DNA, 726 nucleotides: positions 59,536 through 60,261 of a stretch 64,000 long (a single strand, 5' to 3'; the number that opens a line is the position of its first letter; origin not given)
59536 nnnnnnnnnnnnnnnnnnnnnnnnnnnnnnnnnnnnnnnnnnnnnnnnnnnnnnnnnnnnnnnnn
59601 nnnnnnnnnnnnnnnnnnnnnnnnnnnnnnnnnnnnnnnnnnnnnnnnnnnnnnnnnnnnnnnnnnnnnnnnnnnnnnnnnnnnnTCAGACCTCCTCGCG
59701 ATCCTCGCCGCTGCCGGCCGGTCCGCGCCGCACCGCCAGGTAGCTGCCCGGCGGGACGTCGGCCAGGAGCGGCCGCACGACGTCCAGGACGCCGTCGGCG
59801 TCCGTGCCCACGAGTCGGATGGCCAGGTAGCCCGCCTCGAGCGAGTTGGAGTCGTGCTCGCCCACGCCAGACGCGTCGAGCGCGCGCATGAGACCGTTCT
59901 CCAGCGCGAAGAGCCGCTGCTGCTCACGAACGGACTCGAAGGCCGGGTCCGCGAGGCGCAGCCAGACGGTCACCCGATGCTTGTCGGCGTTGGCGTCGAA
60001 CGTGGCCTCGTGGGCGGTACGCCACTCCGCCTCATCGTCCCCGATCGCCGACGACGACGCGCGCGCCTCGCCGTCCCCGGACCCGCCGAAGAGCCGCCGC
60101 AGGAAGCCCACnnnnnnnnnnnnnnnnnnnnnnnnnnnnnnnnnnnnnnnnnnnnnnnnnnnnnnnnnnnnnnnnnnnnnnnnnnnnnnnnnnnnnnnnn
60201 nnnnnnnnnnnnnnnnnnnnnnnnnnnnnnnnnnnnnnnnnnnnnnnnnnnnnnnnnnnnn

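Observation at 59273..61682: Extended KamA-type radical-SAM aminomutase cotranscribed with two unknown proteins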

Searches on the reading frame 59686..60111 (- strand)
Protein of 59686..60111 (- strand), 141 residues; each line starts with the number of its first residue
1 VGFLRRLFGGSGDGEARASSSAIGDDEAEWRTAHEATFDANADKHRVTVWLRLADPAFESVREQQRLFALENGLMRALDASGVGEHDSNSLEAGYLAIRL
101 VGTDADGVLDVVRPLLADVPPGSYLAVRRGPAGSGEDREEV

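Call 3: search_protein_families(library=pfam, proteins=[window:59686-60111:-], max_evalue=1)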
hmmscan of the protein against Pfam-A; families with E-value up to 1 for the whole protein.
window:59686-60111:- (141 aa): 0 families

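Call 4: search_protein_families(library=ncbifam, proteins=[window:59686-60111:-], max_evalue=1)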
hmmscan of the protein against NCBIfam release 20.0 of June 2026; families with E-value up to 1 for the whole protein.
window:59686-60111:- (141 aa): 0 families

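Call 6: find_homologous_proteins(query=window:59686-60111:-, max_evalue=0.01)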
Query window:59686-60111:- (141 aa): 155 proteins with E <= 0.01 among 374 candidates; the best 120 are listed.
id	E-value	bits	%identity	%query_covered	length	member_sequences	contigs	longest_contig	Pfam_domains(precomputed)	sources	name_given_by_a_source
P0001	1.7e-85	302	100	100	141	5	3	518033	-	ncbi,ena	-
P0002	1.6e-73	263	89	100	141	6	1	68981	-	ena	-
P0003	6.0e-69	248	84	99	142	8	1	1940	-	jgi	jgi:hypothetical protein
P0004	8.9e-68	245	82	100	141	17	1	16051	-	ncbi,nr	ncbi:MAG TPA: hypothetical protein VFF55_10350 [Candidatus Deferrimicrobium sp.]|nr:hypothetical pro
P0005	5.5e-65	235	78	100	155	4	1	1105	-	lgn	-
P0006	3.4e-64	233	79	98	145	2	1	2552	-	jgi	jgi:hypothetical protein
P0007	4.5e-62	226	80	99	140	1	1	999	-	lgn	-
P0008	4.7e-62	226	76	98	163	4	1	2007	-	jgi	jgi:hypothetical protein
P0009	1.8e-61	224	74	100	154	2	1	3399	-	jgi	jgi:hypothetical protein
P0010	9.0e-61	222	77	98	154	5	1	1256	-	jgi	jgi:hypothetical protein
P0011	1.0e-60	222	74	100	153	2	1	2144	-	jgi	jgi:hypothetical protein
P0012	3.9e-59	217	81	87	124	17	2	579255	-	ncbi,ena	-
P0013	2.6e-57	211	74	100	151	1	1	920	-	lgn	-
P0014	2.3e-56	208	70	100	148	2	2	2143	-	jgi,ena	jgi:hypothetical protein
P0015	9.9e-56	206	69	100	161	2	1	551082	-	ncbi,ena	-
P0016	1.0e-55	206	70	100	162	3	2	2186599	-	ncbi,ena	-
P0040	6.1e-52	193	65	100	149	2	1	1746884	-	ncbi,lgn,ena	-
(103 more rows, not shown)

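Call 8: find_encoding_contigs(protein=P0016, flank=8000, max_places=3)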
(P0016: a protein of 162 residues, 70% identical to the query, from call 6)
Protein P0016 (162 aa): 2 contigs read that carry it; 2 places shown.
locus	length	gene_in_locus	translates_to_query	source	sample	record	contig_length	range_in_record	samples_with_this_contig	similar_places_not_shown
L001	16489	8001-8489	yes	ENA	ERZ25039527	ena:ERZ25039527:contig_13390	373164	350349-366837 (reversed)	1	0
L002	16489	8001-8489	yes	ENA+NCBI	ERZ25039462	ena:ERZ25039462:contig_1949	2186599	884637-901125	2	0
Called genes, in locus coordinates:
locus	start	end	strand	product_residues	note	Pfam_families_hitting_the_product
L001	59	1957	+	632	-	PF09587:PGA_cap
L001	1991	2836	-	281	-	PF13469:Sulfotransfer_3, PF00685:Sulfotransfer_1 (weak)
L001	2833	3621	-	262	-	PF00685:Sulfotransfer_1, PF13469:Sulfotransfer_3 (weak)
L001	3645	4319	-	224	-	-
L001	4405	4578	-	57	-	PF04964:Flp_Fap (weak)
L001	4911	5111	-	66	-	-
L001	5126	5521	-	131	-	-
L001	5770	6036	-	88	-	PF04964:Flp_Fap (weak)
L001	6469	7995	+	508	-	PF04055:Radical_SAM, PF12544:LAM_C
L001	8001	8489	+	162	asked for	-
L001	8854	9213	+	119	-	-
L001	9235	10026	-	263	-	PF00144:Beta-lactamase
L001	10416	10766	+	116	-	-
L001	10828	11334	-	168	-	-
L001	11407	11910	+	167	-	-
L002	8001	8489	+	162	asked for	-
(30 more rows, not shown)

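Call 9: find_encoding_contigs(protein=P0040, flank=8000, max_places=3)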
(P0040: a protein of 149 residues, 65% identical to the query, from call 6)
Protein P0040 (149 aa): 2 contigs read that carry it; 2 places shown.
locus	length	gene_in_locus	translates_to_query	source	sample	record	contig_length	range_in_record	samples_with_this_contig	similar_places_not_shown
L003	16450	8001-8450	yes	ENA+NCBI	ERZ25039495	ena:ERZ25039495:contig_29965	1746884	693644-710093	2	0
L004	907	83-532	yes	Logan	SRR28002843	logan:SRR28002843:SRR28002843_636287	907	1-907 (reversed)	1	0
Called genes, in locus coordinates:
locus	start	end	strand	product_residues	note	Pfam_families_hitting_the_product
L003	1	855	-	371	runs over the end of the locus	PF01212:Beta_elim_lyase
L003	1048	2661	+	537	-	PF09587:PGA_cap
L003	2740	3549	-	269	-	PF13469:Sulfotransfer_3, PF00685:Sulfotransfer_1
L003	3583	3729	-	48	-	-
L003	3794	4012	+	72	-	-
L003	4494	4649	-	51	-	PF04964:Flp_Fap (weak)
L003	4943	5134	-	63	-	-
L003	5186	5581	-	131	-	-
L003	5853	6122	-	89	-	PF04964:Flp_Fap (weak)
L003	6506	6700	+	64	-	-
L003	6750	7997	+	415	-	PF04055:Radical_SAM, PF12544:LAM_C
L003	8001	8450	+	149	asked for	-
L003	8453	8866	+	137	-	-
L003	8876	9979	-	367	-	PF00144:Beta-lactamase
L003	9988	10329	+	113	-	-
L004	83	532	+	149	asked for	-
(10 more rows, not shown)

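Call 20: predict_structure(alignment_id=A1)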
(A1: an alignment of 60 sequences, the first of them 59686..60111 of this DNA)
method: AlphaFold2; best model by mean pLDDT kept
length: 141 residues; sequences in the alignment: 60
mean_pLDDT: 81.7   pTM: 0.69
mean pLDDT of the five models: 81.7, 81.7, 81.6, 81.0, 80.8
residues with pLDDT >= 90: 100; 70-90: 3; 50-70: 3; < 50: 35
segments of 3 or more residues with pLDDT < 50: 1-27, 29-36
pLDDT, mean of each block of 10 residues (from residue 1): 42 38 45 56 96 95 97 98 97 96 97 96 97 94 94
secondary structure, 60 per line:
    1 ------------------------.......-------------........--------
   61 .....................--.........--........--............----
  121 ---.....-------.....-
elements in order: H25-31 E45-52 H61-81 E84-92 E95-102 H105-116 E124-128 E136-140

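Call 44: search_protein_families(library=padloc, proteins=[window:59686-60111:-], max_evalue=1)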
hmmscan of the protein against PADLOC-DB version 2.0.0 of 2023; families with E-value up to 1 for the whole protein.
window:59686-60111:- (141 aa): 0 families

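Call 45: search_protein_families(library=phrogs, proteins=[window:59686-60111:-], max_evalue=1)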
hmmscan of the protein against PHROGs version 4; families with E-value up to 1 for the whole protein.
window:59686-60111:- (141 aa): 0 families

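Call 46: search_protein_representatives(alignment_id=A1)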
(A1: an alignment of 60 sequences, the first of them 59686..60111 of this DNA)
Query: 60 sequences, 145 profile positions. Proteins with E-value up to 0.001 (for the whole library): 393; up to 1e-10: 40; up to 1e-30: 6. The best 150 are listed.
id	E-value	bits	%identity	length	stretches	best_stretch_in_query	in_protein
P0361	5.3e-48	178.6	-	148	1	1-141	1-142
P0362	6.5e-45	168.6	-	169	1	31-131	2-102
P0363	2.2e-43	163.6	-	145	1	1-140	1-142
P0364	5.2e-40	152.7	-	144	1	1-139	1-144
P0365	3.2e-37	143.7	-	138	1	1-142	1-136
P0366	4.1e-36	140.1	-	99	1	1-96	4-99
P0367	9.9e-29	116.2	-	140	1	1-138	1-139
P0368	1.8e-24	102.3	-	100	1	46-141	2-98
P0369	1.2e-20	89.9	-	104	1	1-97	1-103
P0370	9.4e-19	83.8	-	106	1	39-94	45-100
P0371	9.0e-17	77.4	-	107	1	73-136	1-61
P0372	4.1e-16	75.2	-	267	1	40-142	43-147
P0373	4.2e-16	75.2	-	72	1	93-140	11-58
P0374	4.3e-16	75.1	-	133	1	29-139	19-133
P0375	3.5e-15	72.2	-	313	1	31-140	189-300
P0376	7.8e-15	71.1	-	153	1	42-138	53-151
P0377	1.2e-14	70.5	-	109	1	40-138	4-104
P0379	4.9e-14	68.5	-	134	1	41-142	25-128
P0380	5.3e-14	68.4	-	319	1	21-140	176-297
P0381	8.0e-14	67.8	-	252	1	7-139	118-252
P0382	9.6e-14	67.5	-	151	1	41-139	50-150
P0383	3.7e-13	65.7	-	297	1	40-133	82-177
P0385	5.6e-13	65.1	-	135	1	44-140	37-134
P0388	1.3e-12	63.8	-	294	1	29-142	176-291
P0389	2.3e-12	63.1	-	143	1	40-140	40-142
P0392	6.1e-12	61.7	-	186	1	43-137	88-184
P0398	4.3e-11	58.9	-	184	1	39-133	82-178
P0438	8.0e-09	51.6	-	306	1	42-139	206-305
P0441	1.0e-08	51.2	-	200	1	40-141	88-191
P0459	2.6e-08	49.9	-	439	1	42-131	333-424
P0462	2.9e-08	49.8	-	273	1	37-138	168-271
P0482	7.2e-08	48.5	-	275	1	26-140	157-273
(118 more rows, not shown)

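Call 47: search_protein_families(library=pfam, proteins=[P0372, P0375, P0380, P0381, P0383, P0388, P0438, P0459, P0462, P0482], max_evalue=0.01)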
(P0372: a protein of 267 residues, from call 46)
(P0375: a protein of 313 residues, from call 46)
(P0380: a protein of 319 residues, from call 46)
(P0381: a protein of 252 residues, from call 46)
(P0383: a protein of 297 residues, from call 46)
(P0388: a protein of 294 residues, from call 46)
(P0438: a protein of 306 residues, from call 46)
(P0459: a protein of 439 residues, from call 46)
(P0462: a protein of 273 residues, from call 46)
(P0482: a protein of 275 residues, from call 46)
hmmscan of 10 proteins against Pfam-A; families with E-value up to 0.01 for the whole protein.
P0372 (267 aa): 0 families

P0375 (313 aa): 2 families
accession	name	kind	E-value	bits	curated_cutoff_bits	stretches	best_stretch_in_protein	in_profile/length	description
PF15428.11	Imm26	-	1.5e-07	32.1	23.3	1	9-109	2-106/107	Immunity protein 26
PF05117.17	DUF695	-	0.006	17.3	23.1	1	197-281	30-117/134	Family of unknown function (DUF695)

P0380 (319 aa): 1 family
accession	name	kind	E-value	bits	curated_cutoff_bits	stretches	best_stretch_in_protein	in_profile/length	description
PF15428.11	Imm26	-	1e-11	45.5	23.3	1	9-105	2-103/107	Immunity protein 26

P0381 (252 aa): 0 families

P0383 (297 aa): 0 families

P0388 (294 aa): 1 family
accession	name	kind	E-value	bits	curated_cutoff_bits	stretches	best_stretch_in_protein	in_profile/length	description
PF15428.11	Imm26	-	4.6e-13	49.8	23.3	1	7-105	1-104/107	Immunity protein 26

P0438 (306 aa): 1 family
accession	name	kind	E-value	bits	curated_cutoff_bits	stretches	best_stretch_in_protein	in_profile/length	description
PF15428.11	Imm26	-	1.5e-06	28.9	23.3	1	13-105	2-102/107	Immunity protein 26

P0459 (439 aa): 4 families
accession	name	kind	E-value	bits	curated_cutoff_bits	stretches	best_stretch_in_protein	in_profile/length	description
PF00561.26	Abhydrolase_1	-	5.5e-14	52.9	25.8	1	38-310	1-245/245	alpha/beta hydrolase fold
PF12697.13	Abhydrolase_6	-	9e-14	53.1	26.3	1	40-315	1-216/217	Alpha/beta hydrolase family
PF12146.15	Hydrolase_4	-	1e-12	48.3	27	2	63-148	30-111/239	Serine aminopeptidase, S33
PF00326.27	Peptidase_S9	-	0.0024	17.9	22.6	0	93-148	42-99/213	Prolyl oligopeptidase family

P0462 (273 aa): 1 family
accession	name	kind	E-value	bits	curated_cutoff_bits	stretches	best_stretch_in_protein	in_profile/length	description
PF15428.11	Imm26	-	2.2e-10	41.2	23.3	1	20-115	2-103/107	Immunity protein 26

P0482 (275 aa): 0 families

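Call 48: search_protein_families(library=pfam, proteins=[P0374, P0376, P0377, P0379, P0382, P0385, P0389, P0392, P0398, P0441], max_evalue=0.1)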
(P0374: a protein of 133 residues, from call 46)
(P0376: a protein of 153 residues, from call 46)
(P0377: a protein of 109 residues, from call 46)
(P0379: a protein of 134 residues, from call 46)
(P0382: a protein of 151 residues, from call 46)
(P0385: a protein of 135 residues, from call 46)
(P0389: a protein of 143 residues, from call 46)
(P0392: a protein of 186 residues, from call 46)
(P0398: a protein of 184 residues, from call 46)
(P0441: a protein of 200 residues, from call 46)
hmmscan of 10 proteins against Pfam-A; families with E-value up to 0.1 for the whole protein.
P0374 (133 aa): 0 families

P0376 (153 aa): 2 families
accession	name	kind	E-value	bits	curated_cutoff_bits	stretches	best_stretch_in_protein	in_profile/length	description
PF04930.20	FUN14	-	0.0018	19.1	22.5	1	6-111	3-91/92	FUN14 family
PF05117.17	DUF695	-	0.08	13.7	23.1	0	47-129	27-112/134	Family of unknown function (DUF695)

P0377 (109 aa): 1 family
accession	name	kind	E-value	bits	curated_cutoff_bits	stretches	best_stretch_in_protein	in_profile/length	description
PF05117.17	DUF695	-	0.054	14.2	23.1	1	9-82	36-112/134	Family of unknown function (DUF695)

P0379 (134 aa): 1 family
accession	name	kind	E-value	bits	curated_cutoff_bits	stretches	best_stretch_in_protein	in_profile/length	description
PF05117.17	DUF695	-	0.026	15.2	23.1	1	42-99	52-109/134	Family of unknown function (DUF695)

P0382 (151 aa): 1 family
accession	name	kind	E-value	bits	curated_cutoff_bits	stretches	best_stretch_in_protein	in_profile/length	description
PF05117.17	DUF695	-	0.0085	16.8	23.1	1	43-130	25-115/134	Family of unknown function (DUF695)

P0385 (135 aa): 1 family
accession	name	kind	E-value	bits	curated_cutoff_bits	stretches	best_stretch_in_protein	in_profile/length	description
PF05117.17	DUF695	-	0.00068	20.4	23.1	1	32-114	30-114/134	Family of unknown function (DUF695)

P0389 (143 aa): 1 family
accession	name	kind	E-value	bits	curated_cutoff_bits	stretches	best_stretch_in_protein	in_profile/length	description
PF05117.17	DUF695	-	0.089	13.5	23.1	0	57-121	51-115/134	Family of unknown function (DUF695)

P0392 (186 aa): 1 family
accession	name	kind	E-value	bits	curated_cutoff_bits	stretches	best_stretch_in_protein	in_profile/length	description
PF05117.17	DUF695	-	0.065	14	23.1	1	96-158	45-107/134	Family of unknown function (DUF695)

P0398 (184 aa): 0 families

P0441 (200 aa): 0 families

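Call 50: search_protein_families(library=pfam, alignment_id=A3, max_evalue=0.1)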
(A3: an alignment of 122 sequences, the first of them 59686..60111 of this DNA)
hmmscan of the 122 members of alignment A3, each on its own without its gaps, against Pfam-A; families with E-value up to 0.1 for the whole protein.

A. member 1, window:59686-60111:- (141 aa): 0 families

B. families by the number of members that match (of 122 scanned): 17 families
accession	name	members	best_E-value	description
PF05117.17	DUF695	27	3.9e-06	Family of unknown function (DUF695)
PF15428.11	Imm26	7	4.6e-13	Immunity protein 26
PF00561.26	Abhydrolase_1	1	5.5e-14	alpha/beta hydrolase fold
PF12697.13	Abhydrolase_6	1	9e-14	Alpha/beta hydrolase family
PF12146.15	Hydrolase_4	1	1e-12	Serine aminopeptidase, S33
PF04930.20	FUN14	1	0.0018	FUN14 family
PF00326.27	Peptidase_S9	1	0.0024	Prolyl oligopeptidase family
PF11087.14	PRD1_DD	1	0.0037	PRD1 phage membrane DNA delivery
PF04508.17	Pox_A_type_inc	1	0.0042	Viral A-type inclusion protein repeat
PF03966.22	Trm112p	1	0.014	Trm112p-like protein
PF11123.14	DNA_Packaging_2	1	0.051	DNA packaging protein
PF18326.6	RFX5_N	1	0.067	RFX5 N-terminal domain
PF24922.1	ACBP4_C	1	0.071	Acyl-CoA-binding domain-containing protein 4-6, C-terminal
PF15568.11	Imm39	1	0.076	Immunity protein 39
PF18331.6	PKHD_C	1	0.077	PKHD-type hydroxylase C-terminal domain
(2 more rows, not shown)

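Call 51: fold_search(model_id=the predicted structure, library=pdb)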
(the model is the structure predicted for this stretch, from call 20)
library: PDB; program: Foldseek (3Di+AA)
matches with E <= 10: 1267; with E <= 0.001: 0
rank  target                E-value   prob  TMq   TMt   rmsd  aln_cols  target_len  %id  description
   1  1f3v_A                7.0e-03  0.99  0.39  0.36   4.8       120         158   17  Crystal structure of the complex between the N-terminal domain of TRADD and the TRAF domain of TRAF2 (released 2000-09-06)
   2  2dt9_A                1.7e-02  0.98  0.36  0.33   8.2       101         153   10  Crystal structure of the regulatory subunit of aspartate kinase from Thermus flavus (released 2007-07-17)
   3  7m1z_A                1.8e-02  0.77  0.26  0.14  10.2       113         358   12  Targeting Enterococcus faecalis HMG-CoA reductase with a novel non-statin inhibitor (released 2022-09-21)
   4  7m1z_D                1.9e-02  0.91  0.32  0.16   9.6       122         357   12  Targeting Enterococcus faecalis HMG-CoA reductase with a novel non-statin inhibitor (released 2022-09-21)
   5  2ec2_A                2.3e-02  0.97  0.36  0.38   8.0       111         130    8  Crystal structure of transposase from Sulfolobus tokodaii (released 2007-02-27)
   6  2zho_B                2.4e-02  0.93  0.32  0.31   8.8       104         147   15  Crystal structure of the regulatory subunit of aspartate kinase from Thermus thermophilus (ligand free form) (released 2009-02-17)
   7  3tvi_H                2.5e-02  0.91  0.30  0.12   8.7        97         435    9  Crystal structure of Clostridium acetobutylicum aspartate kinase (CaAK): An important allosteric enzyme for industrial (released 2011-11-09)
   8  2f4f_A                2.5e-02  0.90  0.33  0.35   8.5       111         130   10  Crystal structure of IS200 transposase (released 2005-12-13)
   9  6nuk_A                2.7e-02  0.99  0.40  0.51   3.9        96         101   12  De novo designed protein Ferredog-Diesel (released 2019-06-12)
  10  2zho_C                2.7e-02  0.99  0.38  0.36   5.5        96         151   14  Crystal structure of the regulatory subunit of aspartate kinase from Thermus thermophilus (ligand free form) (released 2009-02-17)
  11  3tvi_G                2.7e-02  0.91  0.31  0.12   7.9       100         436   11  Crystal structure of Clostridium acetobutylicum aspartate kinase (CaAK): An important allosteric enzyme for industrial (released 2011-11-09)
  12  9lmm_B                2.9e-02  0.99  0.40  0.55   4.1        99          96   10  An antibiotic biosynthesis monooxygenase family protein from Streptomyces sp. MA37 (released 2025-11-26)
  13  4zos_C                3.0e-02  0.99  0.43  0.55   3.8       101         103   13  2.20 Angstrom resolution crystal structure of protein YE0340 of unidentified function from Yersinia enterocolitica sub (released 2015-06-17)
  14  2ec2_D                3.0e-02  0.93  0.35  0.38   8.1       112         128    7  Crystal structure of transposase from Sulfolobus tokodaii (released 2007-02-27)
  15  7yse_C                3.0e-02  0.89  0.35  0.10   9.8       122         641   15  Crystal structure of E. coli heterotetrameric GlyRS in complex with tRNA (released 2023-02-01)
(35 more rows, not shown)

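Call 63: list_cluster_members(proteins=[window:59686-60111:-, window:59273-59686:-, window:60117-61682:-])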
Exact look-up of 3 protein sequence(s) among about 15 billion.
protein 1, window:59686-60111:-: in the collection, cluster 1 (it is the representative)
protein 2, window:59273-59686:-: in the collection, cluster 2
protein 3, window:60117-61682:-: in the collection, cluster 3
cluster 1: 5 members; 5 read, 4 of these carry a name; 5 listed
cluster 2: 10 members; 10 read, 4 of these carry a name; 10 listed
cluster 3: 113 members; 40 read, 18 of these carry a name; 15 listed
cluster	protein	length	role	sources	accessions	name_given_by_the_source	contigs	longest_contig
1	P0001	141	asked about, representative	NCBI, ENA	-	-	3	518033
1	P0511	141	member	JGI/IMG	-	hypothetical protein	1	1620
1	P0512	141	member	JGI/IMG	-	hypothetical protein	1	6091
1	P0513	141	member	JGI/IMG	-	hypothetical protein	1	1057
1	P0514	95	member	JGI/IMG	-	hypothetical protein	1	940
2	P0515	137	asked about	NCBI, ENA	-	-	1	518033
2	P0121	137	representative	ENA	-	-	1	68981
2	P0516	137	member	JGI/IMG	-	hypothetical protein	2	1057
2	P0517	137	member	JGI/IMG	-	hypothetical protein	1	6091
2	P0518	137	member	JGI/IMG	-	hypothetical protein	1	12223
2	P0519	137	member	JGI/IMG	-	hypothetical protein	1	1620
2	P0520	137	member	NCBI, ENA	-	-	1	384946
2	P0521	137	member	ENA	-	-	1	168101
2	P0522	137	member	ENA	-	-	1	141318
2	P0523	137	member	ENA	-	-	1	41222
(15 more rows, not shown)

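Call 65: search_solved_structures(query=A3, max_evalue=10)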
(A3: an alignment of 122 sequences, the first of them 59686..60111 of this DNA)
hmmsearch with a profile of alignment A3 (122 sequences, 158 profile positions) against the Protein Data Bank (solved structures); distinct sequences matched with E-value up to 10: 10.
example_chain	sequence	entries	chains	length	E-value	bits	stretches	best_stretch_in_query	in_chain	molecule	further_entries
2ewp_A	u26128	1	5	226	1.3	11.5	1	20-68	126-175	Estrogen-related receptor gamma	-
1s9p_A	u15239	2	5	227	1.3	11.5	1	20-68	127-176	Estrogen-related receptor gamma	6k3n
1kv6_A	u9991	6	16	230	1.3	11.5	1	20-68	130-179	ESTROGEN-RELATED RECEPTOR GAMMA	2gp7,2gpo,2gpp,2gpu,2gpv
6i62_A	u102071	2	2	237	1.4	11.4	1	20-68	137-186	Estrogen-related receptor gamma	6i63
5yso_A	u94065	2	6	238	1.4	11.4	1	20-68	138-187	Estrogen-related receptor gamma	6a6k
6i61_A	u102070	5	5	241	1.4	11.4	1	20-68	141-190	Estrogen-related receptor gamma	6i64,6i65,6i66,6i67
6knr_A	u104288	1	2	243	1.5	11.3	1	20-68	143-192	Estrogen-related receptor gamma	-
2e2r_A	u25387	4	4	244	1.5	11.3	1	20-68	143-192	Estrogen-related receptor gamma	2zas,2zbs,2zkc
1s9q_A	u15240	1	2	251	1.5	11.3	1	20-68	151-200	Estrogen-related receptor gamma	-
1tfc_A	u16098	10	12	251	1.5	11.3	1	20-68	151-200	Estrogen-related receptor gamma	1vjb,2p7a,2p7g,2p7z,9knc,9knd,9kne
